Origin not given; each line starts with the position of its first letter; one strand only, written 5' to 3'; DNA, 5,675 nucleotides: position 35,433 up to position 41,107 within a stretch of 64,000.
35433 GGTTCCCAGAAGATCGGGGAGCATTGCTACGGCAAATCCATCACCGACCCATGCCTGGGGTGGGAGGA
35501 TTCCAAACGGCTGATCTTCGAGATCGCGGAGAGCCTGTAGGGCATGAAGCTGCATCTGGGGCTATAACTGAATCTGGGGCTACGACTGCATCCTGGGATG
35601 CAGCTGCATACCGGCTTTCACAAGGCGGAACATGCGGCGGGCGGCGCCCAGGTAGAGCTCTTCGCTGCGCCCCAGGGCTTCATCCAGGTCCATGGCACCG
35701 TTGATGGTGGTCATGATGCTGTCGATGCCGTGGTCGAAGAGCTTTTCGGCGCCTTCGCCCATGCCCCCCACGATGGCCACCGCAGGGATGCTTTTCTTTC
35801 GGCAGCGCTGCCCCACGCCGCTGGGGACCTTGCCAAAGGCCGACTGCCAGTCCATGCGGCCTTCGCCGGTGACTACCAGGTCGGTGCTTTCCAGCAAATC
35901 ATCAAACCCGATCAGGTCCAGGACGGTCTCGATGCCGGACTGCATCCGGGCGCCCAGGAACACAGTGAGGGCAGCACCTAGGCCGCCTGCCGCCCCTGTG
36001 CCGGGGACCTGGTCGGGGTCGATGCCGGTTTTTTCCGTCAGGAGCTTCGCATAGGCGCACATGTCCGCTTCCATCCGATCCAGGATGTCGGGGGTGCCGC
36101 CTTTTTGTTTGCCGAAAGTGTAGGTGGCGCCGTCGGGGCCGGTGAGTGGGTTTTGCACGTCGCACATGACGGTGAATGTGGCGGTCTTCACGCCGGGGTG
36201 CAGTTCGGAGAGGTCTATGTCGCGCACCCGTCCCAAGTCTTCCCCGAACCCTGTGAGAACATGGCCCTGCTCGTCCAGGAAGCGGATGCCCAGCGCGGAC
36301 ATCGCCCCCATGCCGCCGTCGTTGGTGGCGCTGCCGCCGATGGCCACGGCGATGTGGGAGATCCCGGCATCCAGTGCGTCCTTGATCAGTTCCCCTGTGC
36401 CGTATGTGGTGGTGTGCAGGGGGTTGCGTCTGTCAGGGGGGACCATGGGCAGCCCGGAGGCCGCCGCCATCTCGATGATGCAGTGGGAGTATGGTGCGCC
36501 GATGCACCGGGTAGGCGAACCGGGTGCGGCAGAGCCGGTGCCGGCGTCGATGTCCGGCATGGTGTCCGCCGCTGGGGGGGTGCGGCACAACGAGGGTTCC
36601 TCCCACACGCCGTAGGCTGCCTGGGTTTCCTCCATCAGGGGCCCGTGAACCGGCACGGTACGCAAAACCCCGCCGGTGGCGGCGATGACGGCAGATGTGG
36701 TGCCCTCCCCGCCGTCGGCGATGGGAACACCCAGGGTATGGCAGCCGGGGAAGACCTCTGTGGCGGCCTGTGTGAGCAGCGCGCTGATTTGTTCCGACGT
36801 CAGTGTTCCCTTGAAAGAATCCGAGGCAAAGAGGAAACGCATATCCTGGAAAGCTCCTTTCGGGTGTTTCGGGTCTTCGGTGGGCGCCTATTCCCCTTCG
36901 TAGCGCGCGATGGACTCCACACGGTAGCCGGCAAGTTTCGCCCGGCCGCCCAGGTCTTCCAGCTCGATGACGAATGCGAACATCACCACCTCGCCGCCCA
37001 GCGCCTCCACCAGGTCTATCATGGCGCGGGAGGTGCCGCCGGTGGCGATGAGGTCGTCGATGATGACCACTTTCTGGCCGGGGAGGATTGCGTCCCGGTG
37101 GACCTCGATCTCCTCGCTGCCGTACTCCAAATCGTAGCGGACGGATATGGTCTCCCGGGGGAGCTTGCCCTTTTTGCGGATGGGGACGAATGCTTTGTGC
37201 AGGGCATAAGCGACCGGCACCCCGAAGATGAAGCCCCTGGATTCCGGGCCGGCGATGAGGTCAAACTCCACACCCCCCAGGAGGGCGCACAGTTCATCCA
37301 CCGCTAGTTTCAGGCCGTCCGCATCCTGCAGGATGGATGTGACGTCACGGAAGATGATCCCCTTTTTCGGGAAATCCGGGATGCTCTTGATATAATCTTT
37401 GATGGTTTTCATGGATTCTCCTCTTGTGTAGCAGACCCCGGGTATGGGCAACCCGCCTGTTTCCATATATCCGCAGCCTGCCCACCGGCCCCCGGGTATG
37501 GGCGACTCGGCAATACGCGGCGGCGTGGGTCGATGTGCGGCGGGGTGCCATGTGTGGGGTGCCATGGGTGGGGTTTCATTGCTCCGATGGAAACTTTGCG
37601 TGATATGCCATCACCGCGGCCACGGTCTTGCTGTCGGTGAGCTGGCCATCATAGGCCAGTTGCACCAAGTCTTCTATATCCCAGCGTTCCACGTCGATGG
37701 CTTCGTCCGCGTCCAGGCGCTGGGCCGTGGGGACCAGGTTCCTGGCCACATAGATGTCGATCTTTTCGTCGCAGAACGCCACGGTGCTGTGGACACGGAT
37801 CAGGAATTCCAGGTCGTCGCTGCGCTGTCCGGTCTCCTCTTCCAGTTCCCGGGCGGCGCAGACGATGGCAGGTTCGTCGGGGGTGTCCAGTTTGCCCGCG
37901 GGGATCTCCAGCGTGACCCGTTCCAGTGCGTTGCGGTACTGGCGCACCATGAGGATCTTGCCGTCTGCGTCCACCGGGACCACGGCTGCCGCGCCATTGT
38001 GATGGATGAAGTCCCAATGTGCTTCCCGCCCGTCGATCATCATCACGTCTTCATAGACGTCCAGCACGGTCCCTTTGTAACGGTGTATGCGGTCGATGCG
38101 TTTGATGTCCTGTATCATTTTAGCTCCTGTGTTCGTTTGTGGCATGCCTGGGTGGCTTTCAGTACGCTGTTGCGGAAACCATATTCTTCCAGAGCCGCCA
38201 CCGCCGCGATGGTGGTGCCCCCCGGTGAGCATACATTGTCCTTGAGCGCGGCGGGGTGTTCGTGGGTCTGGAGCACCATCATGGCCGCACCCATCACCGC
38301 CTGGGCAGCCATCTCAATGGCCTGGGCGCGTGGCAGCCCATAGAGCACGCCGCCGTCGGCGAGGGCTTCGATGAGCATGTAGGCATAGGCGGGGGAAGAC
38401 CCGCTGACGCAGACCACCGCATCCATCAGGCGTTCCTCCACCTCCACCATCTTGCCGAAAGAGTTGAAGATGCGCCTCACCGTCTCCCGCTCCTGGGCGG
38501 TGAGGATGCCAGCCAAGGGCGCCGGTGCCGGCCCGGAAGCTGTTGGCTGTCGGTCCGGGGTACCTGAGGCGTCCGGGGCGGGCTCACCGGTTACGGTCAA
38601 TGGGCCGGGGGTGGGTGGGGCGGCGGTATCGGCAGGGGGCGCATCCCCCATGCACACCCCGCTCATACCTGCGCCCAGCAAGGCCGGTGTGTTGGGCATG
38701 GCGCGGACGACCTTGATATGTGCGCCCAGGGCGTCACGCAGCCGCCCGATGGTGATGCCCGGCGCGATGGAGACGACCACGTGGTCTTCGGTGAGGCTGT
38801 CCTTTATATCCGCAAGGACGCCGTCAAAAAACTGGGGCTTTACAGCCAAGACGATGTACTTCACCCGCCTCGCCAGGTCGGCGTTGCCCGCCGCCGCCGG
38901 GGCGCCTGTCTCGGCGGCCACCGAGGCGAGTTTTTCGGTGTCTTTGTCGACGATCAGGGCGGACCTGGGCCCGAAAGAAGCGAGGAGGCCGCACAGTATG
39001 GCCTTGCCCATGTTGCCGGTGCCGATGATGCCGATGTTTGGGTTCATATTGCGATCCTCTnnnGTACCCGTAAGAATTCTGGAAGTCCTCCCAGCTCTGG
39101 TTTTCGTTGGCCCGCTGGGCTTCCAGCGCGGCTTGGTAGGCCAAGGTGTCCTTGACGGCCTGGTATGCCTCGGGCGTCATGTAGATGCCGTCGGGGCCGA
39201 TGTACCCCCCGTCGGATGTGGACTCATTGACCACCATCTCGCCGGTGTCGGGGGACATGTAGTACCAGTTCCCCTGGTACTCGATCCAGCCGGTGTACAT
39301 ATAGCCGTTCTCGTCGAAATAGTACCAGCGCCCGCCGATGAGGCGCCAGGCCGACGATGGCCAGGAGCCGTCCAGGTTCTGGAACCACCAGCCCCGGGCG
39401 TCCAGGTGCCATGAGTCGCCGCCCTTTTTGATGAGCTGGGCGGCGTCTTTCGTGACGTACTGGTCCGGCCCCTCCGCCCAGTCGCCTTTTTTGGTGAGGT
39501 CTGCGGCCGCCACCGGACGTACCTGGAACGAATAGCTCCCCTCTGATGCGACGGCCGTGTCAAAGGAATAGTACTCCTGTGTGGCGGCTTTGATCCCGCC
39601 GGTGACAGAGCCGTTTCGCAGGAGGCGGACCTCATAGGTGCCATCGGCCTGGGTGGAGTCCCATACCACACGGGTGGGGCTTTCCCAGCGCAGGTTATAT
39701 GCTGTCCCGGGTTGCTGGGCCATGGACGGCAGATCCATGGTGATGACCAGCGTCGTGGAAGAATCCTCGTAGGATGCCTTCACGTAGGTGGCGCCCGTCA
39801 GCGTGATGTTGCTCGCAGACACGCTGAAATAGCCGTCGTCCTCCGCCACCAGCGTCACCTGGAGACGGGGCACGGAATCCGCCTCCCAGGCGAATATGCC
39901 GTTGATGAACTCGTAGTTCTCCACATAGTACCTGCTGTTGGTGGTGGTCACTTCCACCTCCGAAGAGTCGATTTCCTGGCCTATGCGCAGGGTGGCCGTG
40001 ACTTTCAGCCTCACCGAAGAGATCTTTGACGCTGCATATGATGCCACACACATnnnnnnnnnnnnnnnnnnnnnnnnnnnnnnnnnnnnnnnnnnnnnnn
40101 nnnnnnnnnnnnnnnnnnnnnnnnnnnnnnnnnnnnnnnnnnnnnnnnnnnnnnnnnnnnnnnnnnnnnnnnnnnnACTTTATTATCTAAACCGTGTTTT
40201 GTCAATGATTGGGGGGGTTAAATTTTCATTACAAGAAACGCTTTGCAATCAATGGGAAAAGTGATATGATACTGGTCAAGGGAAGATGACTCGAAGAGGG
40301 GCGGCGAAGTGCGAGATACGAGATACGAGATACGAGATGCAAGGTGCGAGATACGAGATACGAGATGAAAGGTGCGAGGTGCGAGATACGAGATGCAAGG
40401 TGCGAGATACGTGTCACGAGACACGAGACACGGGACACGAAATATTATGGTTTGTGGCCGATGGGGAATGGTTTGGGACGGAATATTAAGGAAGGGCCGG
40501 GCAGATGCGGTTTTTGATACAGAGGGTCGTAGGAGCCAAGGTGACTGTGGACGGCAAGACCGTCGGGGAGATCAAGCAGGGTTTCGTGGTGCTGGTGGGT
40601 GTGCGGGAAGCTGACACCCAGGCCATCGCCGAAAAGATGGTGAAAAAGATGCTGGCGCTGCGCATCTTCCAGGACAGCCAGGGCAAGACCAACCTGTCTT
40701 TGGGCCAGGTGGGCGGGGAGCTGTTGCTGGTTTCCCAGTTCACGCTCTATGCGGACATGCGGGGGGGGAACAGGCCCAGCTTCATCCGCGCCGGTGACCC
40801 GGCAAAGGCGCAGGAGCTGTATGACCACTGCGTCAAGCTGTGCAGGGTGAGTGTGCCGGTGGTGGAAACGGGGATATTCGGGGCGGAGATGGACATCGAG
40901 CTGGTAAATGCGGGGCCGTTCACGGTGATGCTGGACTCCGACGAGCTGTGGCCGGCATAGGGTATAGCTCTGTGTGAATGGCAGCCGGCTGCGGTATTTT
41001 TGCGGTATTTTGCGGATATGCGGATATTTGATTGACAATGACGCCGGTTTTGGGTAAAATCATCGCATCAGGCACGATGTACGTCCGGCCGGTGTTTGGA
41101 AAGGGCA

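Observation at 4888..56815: Intergenic spacers across the window are filled by tandem duplications anchored on the stop codon of the adjacent gene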

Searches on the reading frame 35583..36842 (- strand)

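Call 25: search_protein_families(library=pfam, proteins=[window:35583-36842:-])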
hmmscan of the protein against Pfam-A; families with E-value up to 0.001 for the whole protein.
window:35583-36842:- (420 aa): 1 family
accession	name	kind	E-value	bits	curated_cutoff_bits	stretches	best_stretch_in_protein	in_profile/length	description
PF02595.20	Gly_kinase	-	9.8e-129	429.9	23.3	1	4-408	2-371/372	Glycerate kinase family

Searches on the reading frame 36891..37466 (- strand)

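Call 25: search_protein_families(library=pfam, proteins=[window:36891-37466:-])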
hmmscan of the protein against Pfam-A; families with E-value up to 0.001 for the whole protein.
window:36891-37466:- (192 aa): 1 family
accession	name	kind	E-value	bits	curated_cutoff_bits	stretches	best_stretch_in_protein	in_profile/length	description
PF00156.33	Pribosyltran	-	4.5e-14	52.5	26.3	1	67-167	29-124/158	Phosphoribosyl transferase domain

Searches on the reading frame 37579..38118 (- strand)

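Call 25: search_protein_families(library=pfam, proteins=[window:37579-38118:-])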
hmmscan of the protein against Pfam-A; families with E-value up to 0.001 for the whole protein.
window:37579-38118:- (180 aa): 1 family
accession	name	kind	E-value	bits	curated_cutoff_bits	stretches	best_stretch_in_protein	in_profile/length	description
PF00293.34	NUDIX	-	2.8e-14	53.7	21.1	1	41-160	3-125/134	NUDIX domain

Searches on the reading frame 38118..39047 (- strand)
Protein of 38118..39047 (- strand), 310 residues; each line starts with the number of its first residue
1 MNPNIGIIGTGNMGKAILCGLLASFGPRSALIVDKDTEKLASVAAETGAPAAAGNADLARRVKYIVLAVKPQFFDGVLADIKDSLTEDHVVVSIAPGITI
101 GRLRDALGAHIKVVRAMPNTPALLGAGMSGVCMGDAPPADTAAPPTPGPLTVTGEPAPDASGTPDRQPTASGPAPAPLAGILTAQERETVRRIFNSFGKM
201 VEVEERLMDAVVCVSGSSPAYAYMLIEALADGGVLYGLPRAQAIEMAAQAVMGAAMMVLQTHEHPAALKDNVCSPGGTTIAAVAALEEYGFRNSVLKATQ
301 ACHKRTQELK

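Call 25: search_protein_families(library=pfam, proteins=[window:38118-39047:-])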
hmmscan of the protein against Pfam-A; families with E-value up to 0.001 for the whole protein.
window:38118-39047:- (310 aa): 4 families
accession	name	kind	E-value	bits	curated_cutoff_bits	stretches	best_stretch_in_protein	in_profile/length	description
PF14748.11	P5CR_dimer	-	2.8e-40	137.3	25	1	205-309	1-105/105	Pyrroline-5-carboxylate reductase dimerisation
PF03807.23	F420_oxidored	-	7.4e-18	65.4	21.6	1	5-96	2-93/94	NADP oxidoreductase coenzyme F420-dependent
PF03446.21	NAD_binding_2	-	0.00035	21.1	21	1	4-93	1-91/161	NAD binding domain of 6-phosphogluconate dehydrogenase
PF01408.29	GFO_IDH_MocA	-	0.00046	21.3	24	0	4-72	2-73/120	Oxidoreductase family, NAD-binding Rossmann fold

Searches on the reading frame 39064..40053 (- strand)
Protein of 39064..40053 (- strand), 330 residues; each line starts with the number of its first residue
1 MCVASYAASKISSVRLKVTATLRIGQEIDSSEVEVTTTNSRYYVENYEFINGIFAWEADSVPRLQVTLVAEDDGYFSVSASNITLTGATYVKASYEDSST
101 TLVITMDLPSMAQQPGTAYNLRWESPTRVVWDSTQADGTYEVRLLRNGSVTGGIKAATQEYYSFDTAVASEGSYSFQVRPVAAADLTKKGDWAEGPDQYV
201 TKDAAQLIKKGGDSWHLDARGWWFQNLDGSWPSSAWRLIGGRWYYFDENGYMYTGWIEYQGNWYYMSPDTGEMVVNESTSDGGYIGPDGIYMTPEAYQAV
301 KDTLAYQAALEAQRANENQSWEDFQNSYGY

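Call 26: search_protein_families(library=pfam, proteins=[window:39064-40053:-])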
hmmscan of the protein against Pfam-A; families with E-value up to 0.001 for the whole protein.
window:39064-40053:- (330 aa): 2 families
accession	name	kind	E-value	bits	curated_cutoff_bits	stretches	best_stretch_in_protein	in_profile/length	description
PF19127.6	Choline_bind_3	-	9.1e-15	54.8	27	1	236-277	4-46/47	Choline-binding repeat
PF01473.26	Choline_bind_1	-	4.2e-07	30.4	20.5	1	236-252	3-19/19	Putative cell wall binding repeat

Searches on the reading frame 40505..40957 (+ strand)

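Call 26: search_protein_families(library=pfam, proteins=[window:40505-40957:+])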
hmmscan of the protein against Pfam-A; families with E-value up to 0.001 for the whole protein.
window:40505-40957:+ (151 aa): 1 family
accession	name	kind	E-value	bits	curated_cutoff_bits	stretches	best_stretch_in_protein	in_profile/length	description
PF02580.21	Tyr_Deacylase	-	9.3e-55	185.4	25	1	2-144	1-144/144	D-Tyr-tRNA(Tyr) deacylase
